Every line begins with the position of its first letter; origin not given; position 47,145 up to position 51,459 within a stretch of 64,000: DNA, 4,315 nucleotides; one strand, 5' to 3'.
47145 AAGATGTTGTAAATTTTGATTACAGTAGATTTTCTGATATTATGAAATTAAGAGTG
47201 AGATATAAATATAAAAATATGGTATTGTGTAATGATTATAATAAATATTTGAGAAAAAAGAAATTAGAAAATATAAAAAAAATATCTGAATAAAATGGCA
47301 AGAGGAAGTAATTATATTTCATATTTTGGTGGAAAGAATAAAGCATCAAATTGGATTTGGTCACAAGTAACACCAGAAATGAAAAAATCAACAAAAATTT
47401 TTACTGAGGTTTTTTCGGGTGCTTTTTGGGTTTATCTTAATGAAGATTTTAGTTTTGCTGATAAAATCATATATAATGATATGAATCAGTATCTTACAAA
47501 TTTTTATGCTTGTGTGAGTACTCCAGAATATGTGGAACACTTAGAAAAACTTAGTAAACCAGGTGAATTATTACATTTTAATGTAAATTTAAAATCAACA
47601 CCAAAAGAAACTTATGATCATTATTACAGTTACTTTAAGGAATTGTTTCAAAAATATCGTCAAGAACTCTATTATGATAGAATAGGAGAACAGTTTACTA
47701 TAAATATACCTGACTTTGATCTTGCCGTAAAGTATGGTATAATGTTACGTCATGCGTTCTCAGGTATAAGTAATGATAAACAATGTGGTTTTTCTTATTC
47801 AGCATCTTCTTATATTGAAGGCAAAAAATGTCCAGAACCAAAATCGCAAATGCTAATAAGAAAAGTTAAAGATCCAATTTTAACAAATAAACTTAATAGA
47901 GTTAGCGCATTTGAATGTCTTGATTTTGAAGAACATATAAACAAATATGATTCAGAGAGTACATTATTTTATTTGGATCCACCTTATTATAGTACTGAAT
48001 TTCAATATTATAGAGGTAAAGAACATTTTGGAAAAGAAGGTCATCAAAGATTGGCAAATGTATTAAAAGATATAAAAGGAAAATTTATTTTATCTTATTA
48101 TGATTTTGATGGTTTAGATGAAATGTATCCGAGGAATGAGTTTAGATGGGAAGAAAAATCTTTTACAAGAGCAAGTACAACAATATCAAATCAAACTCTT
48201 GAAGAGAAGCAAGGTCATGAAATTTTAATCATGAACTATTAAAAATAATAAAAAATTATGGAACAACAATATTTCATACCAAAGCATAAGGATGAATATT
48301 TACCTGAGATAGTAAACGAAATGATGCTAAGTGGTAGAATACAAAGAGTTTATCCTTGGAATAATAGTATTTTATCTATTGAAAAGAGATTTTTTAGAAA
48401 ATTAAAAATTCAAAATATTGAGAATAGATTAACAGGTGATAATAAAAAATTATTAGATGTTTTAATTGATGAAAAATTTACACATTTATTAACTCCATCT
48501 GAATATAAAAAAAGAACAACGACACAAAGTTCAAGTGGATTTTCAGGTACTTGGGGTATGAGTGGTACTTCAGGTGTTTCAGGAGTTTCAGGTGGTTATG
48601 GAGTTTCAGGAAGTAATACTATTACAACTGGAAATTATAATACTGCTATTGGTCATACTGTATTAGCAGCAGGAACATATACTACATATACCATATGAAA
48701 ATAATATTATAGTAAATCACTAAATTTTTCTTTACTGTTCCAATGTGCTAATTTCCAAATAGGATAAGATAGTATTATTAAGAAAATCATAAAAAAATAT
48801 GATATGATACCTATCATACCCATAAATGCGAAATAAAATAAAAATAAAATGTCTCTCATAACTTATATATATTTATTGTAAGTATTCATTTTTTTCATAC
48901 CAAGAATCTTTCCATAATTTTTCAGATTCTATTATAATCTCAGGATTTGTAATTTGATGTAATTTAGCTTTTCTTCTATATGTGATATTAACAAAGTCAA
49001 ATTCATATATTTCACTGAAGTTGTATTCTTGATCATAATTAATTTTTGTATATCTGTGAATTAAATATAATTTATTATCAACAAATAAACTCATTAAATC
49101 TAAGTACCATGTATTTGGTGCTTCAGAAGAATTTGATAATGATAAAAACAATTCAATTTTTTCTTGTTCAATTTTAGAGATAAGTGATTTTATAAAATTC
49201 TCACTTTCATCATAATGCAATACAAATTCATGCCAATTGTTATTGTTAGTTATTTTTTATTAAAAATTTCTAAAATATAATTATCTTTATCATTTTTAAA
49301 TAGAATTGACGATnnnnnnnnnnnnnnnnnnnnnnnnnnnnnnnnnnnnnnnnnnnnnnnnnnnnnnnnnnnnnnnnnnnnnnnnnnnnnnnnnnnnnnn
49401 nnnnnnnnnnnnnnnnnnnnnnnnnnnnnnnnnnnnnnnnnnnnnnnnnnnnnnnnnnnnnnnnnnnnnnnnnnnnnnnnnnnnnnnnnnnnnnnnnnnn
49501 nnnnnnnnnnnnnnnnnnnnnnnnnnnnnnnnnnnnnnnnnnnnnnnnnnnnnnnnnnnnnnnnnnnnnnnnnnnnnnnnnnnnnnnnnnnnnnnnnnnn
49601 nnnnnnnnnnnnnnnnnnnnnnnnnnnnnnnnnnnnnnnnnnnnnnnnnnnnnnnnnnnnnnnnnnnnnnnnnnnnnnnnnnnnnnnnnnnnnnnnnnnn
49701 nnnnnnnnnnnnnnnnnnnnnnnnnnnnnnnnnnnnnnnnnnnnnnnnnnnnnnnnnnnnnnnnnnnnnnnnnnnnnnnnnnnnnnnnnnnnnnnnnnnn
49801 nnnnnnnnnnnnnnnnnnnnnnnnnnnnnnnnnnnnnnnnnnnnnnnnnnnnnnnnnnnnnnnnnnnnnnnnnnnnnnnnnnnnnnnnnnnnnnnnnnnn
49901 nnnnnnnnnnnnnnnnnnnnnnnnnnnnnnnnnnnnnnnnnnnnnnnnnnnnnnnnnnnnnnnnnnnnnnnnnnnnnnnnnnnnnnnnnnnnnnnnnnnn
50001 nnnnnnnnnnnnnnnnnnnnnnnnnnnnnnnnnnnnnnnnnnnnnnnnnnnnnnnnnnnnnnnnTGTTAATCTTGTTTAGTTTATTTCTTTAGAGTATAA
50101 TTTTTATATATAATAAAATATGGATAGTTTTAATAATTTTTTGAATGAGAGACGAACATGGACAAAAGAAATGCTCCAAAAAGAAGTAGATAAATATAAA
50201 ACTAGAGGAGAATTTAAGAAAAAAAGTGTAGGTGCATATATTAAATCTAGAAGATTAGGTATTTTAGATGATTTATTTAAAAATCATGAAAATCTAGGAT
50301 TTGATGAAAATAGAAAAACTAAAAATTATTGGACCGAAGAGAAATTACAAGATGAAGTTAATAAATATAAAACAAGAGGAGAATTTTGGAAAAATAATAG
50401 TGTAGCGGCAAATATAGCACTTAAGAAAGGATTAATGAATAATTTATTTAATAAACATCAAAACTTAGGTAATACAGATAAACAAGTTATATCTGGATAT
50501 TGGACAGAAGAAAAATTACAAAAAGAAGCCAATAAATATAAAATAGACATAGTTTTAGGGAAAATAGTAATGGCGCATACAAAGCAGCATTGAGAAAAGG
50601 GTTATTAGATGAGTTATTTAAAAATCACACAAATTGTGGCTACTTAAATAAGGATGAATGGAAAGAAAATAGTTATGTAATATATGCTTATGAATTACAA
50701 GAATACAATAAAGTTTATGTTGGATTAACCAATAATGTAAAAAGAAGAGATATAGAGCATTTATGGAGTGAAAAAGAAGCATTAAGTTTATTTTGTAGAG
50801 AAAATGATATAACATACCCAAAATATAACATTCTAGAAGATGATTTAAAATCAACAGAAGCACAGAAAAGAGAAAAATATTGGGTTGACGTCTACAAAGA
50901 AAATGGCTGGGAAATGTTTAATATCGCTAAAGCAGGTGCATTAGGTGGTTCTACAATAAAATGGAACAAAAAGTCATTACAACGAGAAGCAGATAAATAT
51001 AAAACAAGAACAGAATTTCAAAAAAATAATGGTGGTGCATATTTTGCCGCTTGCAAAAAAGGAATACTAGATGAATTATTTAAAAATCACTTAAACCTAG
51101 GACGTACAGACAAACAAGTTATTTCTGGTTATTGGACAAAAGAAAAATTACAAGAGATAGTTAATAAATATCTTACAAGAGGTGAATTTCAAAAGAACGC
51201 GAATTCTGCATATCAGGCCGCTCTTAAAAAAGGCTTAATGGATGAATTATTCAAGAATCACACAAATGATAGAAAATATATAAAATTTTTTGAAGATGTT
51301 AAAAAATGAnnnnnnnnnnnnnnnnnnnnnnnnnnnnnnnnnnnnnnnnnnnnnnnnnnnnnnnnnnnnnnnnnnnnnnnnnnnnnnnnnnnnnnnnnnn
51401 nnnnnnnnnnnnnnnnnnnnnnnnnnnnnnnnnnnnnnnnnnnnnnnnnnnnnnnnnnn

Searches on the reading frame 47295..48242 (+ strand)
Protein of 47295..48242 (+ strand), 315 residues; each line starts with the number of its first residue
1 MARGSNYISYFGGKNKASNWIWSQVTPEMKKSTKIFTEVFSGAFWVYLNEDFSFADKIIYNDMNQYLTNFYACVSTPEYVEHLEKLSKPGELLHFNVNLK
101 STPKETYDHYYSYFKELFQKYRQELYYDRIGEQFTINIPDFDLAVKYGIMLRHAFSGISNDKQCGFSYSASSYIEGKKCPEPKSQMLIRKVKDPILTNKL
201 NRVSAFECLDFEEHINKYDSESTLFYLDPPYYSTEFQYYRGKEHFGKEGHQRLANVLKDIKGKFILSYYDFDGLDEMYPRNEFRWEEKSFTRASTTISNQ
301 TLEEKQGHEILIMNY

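Call 7: search_protein_families(library=phrogs, proteins=[window:47295-48242:+], max_evalue=0.001)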
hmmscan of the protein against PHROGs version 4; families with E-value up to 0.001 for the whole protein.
window:47295-48242:+ (315 aa): 3 families
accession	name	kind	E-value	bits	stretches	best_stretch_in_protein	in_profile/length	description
phrog_56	-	other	3.8e-41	143.1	1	8-315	65-323/647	DNA methyltransferase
phrog_1996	-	other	1e-24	88.2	1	198-315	32-141/150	DNA methyltransferase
phrog_13242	-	unknown function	9e-07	29.2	1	198-269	165-230/450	-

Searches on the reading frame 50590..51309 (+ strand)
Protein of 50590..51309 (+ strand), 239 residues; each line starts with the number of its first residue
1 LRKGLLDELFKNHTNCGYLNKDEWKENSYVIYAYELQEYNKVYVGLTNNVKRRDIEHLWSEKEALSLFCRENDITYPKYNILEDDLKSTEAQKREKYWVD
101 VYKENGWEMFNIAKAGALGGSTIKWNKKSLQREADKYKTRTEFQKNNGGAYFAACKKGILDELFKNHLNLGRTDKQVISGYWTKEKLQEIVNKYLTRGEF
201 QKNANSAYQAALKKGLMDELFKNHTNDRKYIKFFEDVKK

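Call 48: search_protein_families(library=phrogs, proteins=[window:50590-51309:+], max_evalue=0.001)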
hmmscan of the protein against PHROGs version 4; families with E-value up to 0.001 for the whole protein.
window:50590-51309:+ (239 aa): 1 family
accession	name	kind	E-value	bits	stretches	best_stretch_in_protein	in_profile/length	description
phrog_20046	-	unknown function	1.1e-36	127.9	2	2-167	37-193/302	-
